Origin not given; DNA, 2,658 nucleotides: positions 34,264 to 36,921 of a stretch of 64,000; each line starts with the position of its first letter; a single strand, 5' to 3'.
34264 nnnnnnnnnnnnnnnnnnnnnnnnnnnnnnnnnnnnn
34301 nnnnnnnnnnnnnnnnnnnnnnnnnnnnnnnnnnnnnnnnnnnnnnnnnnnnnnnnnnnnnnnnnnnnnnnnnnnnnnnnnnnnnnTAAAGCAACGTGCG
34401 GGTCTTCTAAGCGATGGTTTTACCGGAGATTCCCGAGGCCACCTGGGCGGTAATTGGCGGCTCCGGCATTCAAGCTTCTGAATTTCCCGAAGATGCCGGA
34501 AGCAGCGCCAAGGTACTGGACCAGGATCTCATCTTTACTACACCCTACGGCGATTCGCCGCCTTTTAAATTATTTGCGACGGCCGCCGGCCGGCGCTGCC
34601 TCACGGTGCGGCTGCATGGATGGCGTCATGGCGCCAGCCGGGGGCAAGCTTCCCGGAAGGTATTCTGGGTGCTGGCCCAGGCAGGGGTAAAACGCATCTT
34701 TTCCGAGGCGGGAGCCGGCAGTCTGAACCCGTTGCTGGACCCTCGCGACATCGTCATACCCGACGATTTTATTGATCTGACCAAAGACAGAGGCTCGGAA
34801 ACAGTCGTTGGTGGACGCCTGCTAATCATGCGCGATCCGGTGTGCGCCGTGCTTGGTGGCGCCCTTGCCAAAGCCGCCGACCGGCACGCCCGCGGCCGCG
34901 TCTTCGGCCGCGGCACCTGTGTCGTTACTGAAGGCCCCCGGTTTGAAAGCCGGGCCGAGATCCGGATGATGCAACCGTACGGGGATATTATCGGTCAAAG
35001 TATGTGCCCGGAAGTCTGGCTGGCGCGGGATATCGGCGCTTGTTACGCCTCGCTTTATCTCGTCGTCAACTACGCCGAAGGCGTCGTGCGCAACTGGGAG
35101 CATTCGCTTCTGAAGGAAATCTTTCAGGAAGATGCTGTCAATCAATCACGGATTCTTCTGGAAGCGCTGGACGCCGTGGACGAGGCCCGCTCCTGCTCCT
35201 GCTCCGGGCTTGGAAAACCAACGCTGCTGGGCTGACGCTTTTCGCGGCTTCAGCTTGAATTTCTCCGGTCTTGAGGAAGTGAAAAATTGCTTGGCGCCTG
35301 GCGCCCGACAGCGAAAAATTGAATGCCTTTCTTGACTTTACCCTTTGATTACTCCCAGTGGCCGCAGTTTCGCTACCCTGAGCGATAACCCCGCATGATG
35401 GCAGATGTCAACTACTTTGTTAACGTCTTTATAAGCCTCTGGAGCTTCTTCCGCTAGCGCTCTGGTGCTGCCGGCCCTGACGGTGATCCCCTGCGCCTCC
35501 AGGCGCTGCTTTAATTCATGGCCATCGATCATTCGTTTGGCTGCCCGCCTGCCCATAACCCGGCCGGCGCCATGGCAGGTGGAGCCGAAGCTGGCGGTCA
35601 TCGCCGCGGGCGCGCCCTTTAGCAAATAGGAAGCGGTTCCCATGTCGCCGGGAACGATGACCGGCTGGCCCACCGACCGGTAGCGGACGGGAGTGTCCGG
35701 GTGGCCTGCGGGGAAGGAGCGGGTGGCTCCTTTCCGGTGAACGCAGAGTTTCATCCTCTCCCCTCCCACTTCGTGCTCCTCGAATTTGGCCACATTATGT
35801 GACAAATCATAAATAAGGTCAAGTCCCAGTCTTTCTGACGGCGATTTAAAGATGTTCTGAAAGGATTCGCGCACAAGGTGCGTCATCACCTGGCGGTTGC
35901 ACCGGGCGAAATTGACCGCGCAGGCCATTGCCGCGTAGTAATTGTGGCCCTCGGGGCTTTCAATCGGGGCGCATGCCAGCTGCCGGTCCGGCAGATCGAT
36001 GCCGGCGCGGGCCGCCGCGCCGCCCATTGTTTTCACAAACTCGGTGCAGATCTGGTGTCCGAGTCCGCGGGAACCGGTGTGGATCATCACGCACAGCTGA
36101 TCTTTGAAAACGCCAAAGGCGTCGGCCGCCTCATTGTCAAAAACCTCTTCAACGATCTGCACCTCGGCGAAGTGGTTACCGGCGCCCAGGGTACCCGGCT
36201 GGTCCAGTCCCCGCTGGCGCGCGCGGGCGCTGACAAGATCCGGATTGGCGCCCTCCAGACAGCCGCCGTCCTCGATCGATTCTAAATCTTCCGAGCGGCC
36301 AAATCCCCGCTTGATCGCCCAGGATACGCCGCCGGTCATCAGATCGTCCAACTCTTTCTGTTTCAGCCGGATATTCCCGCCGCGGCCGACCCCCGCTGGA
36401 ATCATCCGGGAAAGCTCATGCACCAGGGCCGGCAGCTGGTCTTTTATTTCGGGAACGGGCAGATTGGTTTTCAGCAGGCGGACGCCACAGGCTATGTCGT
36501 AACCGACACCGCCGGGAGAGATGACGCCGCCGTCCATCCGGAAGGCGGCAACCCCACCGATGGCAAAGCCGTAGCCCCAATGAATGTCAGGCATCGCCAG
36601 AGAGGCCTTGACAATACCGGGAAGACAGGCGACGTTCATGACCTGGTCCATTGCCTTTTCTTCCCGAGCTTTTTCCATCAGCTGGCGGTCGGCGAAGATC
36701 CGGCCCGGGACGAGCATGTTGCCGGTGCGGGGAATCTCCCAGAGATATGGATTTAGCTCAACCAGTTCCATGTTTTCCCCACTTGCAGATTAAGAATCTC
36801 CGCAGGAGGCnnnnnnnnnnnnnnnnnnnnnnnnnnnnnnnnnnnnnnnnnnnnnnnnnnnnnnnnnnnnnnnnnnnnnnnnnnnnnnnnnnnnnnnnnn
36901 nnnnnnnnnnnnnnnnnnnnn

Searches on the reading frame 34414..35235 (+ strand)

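Call 60: search_protein_families(library=pfam, proteins=[window:34414-35235:+], max_evalue=0.00001)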
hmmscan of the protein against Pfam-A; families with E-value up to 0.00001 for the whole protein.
window:34414-35235:+ (273 aa): 1 family
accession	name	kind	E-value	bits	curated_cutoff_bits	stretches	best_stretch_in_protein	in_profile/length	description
PF01048.26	PNP_UDP_1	-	6.3e-27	94.9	25.1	1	13-252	4-232/233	Phosphorylase superfamily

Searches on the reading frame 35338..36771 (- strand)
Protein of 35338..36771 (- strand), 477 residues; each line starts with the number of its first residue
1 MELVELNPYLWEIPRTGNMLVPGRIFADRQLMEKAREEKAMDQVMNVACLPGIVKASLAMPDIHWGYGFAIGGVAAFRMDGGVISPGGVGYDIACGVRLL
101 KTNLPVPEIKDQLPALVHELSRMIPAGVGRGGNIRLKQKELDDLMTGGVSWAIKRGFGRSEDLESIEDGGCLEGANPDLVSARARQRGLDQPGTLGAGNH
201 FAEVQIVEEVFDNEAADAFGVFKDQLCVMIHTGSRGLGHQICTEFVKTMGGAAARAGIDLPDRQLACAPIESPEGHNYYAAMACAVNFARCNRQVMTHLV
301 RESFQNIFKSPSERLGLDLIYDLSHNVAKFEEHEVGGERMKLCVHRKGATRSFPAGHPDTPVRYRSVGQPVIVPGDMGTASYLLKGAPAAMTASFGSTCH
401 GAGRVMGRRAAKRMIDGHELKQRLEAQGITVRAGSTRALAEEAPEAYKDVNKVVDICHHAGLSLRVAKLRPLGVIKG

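Call 60: search_protein_families(library=pfam, proteins=[window:35338-36771:-], max_evalue=0.00001)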
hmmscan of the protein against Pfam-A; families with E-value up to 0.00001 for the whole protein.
window:35338-36771:- (477 aa): 1 family
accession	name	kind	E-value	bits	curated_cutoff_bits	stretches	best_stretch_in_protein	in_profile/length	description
PF01139.22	RtcB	-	6.5e-174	579.6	27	1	43-477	1-426/426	tRNA-splicing ligase RtcB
